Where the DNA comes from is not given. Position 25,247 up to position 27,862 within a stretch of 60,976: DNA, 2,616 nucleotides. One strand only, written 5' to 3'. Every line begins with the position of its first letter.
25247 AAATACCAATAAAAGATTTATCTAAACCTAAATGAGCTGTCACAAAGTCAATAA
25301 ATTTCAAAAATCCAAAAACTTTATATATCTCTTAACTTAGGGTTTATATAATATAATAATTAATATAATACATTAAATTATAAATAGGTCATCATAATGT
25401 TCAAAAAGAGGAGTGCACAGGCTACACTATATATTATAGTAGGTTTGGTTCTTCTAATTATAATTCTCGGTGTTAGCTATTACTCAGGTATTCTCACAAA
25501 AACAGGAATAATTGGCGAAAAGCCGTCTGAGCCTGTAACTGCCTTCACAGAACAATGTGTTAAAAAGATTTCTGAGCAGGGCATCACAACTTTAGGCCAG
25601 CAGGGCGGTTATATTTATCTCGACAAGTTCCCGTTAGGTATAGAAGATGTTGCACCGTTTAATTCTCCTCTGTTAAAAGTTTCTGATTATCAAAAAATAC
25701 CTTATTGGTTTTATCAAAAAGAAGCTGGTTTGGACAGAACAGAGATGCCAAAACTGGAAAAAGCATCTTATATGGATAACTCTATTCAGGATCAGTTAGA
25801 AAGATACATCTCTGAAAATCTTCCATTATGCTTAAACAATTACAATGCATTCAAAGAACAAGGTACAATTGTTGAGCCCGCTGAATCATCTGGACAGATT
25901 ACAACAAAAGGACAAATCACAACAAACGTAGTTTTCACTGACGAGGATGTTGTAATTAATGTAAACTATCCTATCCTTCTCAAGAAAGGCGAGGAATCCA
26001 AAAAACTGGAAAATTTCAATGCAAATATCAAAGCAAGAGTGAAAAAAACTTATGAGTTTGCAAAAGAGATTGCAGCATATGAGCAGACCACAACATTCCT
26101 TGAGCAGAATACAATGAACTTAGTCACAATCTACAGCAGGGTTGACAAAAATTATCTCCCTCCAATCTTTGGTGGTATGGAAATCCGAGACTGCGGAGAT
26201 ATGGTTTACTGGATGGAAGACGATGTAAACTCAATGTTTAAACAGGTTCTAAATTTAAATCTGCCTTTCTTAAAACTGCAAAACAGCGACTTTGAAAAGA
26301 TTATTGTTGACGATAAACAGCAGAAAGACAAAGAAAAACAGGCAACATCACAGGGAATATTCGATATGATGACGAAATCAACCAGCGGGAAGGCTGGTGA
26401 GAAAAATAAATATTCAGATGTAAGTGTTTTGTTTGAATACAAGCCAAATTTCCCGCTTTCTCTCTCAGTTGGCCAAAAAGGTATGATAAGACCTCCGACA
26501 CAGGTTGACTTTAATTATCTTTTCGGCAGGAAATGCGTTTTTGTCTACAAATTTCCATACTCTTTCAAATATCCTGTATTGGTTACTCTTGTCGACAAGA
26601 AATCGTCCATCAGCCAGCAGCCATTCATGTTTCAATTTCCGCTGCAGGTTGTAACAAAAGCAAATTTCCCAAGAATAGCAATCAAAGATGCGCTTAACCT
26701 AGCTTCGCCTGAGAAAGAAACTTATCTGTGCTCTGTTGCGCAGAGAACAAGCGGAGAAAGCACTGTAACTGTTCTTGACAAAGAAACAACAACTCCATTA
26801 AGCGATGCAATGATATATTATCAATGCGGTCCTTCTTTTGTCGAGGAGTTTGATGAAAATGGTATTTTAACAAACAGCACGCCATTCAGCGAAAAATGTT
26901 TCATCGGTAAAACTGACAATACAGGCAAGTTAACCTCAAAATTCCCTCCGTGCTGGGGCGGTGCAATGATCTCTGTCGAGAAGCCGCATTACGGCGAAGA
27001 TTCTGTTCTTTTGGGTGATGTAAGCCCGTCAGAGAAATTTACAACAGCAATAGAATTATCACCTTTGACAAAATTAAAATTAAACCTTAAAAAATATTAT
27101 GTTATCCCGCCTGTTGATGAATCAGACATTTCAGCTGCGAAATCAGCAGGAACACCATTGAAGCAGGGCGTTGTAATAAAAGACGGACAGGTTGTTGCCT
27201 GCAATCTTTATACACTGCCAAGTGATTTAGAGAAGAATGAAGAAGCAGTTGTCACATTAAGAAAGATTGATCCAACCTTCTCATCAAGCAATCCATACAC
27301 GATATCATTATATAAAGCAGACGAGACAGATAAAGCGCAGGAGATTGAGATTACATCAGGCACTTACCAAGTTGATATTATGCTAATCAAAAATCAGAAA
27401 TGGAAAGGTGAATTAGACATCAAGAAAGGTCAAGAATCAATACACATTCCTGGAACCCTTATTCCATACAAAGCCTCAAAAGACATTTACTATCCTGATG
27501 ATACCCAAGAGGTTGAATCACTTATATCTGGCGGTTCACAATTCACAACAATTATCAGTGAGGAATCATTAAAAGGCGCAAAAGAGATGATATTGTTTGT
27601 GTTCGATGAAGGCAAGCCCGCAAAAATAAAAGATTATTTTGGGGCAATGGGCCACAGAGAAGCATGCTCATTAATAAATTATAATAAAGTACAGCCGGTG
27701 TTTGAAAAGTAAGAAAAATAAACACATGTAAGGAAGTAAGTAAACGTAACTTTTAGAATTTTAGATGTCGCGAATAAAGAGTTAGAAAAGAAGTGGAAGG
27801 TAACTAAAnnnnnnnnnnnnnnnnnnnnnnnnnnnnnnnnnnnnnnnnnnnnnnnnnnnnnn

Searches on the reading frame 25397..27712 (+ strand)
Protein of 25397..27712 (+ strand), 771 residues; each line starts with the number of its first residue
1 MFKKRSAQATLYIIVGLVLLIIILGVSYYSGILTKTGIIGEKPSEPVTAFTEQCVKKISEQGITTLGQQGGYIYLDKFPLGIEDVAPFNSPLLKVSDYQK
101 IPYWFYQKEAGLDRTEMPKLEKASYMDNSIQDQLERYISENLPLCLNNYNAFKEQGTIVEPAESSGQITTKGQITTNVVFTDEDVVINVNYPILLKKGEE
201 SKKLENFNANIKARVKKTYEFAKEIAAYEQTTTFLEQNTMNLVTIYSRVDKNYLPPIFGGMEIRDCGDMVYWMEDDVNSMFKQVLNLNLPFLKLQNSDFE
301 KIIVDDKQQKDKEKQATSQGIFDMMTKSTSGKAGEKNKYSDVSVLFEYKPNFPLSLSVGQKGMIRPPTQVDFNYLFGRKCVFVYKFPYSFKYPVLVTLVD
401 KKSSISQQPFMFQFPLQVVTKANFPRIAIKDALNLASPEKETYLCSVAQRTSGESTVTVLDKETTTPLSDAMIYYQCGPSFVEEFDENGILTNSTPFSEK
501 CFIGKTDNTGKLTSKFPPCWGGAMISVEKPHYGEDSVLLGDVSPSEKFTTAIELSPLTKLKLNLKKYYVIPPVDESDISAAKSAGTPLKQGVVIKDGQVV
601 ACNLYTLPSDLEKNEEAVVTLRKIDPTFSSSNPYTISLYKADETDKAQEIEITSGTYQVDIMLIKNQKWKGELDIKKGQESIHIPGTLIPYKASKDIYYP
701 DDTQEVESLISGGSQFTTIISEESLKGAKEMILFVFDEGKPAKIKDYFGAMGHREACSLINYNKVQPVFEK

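Call 4: search_protein_families(library=pfam, proteins=[window:25397-27712:+], max_evalue=0.1)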
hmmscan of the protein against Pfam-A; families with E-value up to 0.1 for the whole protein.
window:25397-27712:+ (771 aa): 1 family
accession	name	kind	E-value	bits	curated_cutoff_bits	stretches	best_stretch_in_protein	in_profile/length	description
PF12132.13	DUF3587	-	0.081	12.8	25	0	682-770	16-102/201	Protein of unknown function (DUF3587)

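Call 47: search_protein_families(library=ncbifam, proteins=[window:25397-27712:+], max_evalue=1)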
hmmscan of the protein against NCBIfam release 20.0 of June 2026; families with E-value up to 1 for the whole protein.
window:25397-27712:+ (771 aa): 0 families

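Call 48: search_protein_families(library=padloc, proteins=[window:25397-27712:+], max_evalue=1)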
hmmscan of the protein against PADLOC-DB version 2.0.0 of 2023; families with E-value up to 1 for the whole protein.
window:25397-27712:+ (771 aa): 1 family
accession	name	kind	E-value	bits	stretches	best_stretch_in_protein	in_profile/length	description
PDLC00322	PtuB1|PtuB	-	0.02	12.7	1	273-344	133-204/215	Unknown function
